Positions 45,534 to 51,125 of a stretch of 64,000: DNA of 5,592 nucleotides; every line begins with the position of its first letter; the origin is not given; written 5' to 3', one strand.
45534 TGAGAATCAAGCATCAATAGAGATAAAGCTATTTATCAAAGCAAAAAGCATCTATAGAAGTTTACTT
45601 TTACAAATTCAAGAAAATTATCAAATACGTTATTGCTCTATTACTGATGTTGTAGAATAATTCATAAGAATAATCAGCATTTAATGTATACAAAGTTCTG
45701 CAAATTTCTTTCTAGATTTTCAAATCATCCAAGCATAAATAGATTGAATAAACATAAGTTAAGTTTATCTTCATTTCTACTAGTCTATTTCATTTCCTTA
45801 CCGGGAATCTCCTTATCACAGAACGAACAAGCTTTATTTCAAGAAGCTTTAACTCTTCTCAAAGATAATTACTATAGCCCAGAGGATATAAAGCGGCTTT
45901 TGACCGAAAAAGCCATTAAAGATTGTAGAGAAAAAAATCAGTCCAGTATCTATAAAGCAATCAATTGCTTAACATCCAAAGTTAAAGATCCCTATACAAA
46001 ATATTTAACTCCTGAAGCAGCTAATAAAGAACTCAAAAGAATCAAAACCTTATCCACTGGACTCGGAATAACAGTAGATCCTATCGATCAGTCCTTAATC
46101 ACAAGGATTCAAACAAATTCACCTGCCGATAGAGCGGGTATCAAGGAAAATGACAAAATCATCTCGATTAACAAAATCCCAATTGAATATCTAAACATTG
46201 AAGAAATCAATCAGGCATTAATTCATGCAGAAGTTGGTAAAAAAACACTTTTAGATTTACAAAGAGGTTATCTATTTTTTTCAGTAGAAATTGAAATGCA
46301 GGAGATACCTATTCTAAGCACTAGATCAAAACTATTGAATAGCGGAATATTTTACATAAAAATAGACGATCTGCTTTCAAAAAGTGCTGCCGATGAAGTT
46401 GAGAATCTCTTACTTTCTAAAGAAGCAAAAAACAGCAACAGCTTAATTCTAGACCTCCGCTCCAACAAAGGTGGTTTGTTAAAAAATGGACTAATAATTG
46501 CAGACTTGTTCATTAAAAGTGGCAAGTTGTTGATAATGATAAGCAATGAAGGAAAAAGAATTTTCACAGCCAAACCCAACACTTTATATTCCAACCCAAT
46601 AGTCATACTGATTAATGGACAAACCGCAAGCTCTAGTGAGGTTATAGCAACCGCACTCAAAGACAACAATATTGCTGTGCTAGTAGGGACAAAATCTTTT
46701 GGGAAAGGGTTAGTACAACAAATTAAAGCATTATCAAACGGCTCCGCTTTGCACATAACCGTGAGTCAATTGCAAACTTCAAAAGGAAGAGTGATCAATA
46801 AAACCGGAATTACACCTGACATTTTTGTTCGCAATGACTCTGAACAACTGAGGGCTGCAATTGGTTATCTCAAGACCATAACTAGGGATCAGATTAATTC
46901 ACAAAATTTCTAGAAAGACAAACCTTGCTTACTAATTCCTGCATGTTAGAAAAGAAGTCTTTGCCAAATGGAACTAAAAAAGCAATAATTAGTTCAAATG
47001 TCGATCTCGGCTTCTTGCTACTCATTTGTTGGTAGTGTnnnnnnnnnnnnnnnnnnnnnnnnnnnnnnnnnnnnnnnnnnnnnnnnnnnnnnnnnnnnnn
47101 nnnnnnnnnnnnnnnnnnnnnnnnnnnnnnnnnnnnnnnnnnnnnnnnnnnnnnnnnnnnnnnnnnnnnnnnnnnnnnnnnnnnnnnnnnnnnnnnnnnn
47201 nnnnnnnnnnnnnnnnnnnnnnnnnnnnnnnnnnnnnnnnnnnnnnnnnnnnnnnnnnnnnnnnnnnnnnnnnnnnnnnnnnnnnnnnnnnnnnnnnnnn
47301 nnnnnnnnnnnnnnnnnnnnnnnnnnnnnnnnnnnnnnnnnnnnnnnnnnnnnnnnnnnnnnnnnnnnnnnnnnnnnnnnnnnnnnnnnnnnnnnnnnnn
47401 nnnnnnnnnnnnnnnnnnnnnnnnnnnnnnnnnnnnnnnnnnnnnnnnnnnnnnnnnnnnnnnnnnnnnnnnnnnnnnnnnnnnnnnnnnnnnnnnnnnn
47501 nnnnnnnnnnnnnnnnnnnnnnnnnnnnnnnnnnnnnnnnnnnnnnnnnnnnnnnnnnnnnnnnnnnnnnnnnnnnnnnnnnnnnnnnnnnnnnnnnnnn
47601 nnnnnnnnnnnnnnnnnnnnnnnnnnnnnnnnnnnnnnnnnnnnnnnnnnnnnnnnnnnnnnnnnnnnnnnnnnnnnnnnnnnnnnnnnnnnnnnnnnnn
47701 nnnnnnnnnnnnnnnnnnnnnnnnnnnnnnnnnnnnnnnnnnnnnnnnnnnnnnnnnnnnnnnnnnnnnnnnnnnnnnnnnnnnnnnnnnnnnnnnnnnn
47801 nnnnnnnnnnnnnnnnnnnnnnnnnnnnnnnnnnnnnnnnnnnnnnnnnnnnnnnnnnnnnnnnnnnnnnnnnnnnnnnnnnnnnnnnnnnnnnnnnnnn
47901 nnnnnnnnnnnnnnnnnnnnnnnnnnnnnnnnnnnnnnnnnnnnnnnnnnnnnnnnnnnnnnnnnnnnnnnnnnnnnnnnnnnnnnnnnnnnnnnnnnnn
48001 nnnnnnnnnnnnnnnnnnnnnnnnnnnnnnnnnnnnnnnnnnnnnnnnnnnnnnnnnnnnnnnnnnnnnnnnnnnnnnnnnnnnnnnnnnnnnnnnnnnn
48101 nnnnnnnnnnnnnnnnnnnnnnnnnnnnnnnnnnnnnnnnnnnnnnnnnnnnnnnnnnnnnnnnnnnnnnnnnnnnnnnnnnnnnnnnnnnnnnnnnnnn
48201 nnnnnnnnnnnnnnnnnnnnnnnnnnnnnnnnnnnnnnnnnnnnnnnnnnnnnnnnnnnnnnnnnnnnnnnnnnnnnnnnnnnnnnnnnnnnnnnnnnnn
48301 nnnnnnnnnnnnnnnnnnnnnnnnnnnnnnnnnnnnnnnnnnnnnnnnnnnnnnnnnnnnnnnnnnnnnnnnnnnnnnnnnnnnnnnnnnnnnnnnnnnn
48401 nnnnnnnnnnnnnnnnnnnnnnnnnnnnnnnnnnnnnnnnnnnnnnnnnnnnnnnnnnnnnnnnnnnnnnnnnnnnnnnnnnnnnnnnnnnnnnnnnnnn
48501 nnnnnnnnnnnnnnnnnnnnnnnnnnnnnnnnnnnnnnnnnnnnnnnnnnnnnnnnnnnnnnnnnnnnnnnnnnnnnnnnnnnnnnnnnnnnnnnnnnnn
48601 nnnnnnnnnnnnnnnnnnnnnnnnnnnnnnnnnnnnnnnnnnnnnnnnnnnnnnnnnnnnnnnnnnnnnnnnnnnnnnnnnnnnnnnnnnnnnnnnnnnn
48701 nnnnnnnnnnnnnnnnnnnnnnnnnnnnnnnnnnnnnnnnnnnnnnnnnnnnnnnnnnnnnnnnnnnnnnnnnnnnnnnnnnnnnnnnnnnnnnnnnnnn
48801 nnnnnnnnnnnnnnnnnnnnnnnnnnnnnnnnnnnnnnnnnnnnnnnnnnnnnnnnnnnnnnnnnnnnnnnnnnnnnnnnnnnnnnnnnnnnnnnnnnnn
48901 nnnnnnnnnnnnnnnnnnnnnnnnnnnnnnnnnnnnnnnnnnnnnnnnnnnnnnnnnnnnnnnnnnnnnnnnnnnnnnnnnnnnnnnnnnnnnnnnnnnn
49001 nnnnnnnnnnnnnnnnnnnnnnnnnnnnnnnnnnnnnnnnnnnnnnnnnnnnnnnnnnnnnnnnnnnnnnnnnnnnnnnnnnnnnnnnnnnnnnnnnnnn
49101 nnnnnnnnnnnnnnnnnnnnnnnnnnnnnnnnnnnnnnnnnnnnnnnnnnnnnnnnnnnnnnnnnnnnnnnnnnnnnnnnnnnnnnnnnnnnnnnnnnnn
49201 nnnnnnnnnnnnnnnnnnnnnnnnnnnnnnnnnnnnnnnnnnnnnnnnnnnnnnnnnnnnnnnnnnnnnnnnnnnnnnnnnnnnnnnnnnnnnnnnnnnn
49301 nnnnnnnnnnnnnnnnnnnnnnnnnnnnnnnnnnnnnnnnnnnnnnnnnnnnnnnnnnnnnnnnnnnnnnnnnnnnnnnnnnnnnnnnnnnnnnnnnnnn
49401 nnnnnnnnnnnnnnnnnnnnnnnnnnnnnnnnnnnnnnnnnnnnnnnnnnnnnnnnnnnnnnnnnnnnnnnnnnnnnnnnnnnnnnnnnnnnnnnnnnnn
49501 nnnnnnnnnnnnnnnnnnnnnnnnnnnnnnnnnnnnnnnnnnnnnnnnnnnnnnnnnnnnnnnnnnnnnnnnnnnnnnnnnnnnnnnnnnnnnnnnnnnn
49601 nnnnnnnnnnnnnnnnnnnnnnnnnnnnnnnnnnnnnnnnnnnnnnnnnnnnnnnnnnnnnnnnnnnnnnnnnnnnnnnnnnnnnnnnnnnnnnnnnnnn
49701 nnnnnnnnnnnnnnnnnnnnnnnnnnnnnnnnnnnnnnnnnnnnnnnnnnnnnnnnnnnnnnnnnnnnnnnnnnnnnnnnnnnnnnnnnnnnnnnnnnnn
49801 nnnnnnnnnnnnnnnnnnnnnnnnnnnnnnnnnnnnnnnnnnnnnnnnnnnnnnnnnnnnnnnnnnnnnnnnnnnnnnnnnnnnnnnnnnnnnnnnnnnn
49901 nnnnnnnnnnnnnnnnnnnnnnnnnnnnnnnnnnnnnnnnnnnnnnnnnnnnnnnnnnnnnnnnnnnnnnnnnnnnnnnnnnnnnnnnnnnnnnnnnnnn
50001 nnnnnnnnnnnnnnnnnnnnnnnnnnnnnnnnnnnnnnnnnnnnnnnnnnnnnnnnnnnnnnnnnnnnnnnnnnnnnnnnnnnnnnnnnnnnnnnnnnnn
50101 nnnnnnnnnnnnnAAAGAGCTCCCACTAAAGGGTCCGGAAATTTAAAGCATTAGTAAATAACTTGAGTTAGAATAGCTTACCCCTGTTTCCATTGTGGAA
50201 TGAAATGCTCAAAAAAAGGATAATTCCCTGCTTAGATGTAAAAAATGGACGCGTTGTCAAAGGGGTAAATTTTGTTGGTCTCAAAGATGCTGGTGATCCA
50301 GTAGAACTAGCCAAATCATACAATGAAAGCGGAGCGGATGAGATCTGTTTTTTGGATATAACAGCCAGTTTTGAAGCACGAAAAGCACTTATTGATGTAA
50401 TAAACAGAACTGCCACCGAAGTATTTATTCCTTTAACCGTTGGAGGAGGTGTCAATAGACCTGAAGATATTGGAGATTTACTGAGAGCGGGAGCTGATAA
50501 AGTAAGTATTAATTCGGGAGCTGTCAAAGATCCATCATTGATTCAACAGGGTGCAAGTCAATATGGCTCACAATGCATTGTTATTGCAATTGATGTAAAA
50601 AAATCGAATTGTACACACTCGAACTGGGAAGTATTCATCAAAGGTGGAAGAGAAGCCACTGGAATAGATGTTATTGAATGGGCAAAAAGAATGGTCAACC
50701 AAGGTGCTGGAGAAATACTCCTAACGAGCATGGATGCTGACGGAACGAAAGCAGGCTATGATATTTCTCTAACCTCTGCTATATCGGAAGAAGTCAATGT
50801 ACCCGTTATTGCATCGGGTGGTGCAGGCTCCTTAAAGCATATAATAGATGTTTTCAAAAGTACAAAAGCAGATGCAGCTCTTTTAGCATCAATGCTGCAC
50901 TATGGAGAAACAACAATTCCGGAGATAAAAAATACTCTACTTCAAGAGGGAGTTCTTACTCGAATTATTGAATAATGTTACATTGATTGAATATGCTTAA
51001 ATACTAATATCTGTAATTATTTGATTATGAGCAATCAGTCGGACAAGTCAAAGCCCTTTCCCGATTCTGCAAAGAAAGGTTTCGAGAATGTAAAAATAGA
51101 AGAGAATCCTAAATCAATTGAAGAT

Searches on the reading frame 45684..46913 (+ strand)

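Call 16: search_protein_families(library=pfam, max_evalue=0.00001, proteins=[window:45684-46913:+])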
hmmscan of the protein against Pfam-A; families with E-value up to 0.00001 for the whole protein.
window:45684-46913:+ (409 aa): 4 families
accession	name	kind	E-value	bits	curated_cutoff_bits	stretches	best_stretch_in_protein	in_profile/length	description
PF03572.23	Peptidase_S41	-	1e-40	139.5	24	1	222-380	2-163/165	Peptidase family S41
PF17820.7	PDZ_6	-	7e-12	45.3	27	1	139-194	2-54/54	PDZ domain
PF00595.29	PDZ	-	4.3e-08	33.8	23.2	1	123-179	8-69/81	PDZ domain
PF13180.12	PDZ_2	-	3.1e-07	31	27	1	126-195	2-70/80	PDZ domain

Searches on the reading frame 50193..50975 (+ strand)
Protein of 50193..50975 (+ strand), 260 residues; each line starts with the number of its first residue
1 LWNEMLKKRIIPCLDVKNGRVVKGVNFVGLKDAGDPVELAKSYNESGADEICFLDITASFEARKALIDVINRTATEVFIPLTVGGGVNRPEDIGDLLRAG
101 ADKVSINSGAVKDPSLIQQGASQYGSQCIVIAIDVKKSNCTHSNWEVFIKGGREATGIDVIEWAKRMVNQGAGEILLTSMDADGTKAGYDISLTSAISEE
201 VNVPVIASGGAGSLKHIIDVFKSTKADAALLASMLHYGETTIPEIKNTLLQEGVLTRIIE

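Call 16: search_protein_families(library=pfam, max_evalue=0.00001, proteins=[window:50193-50975:+])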
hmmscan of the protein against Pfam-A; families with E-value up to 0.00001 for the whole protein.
window:50193-50975:+ (260 aa): 1 family
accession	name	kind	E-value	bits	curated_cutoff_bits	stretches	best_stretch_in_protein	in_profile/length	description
PF00977.27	His_biosynth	-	4.6e-86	288.4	23.6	1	9-240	1-227/228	Histidine biosynthesis protein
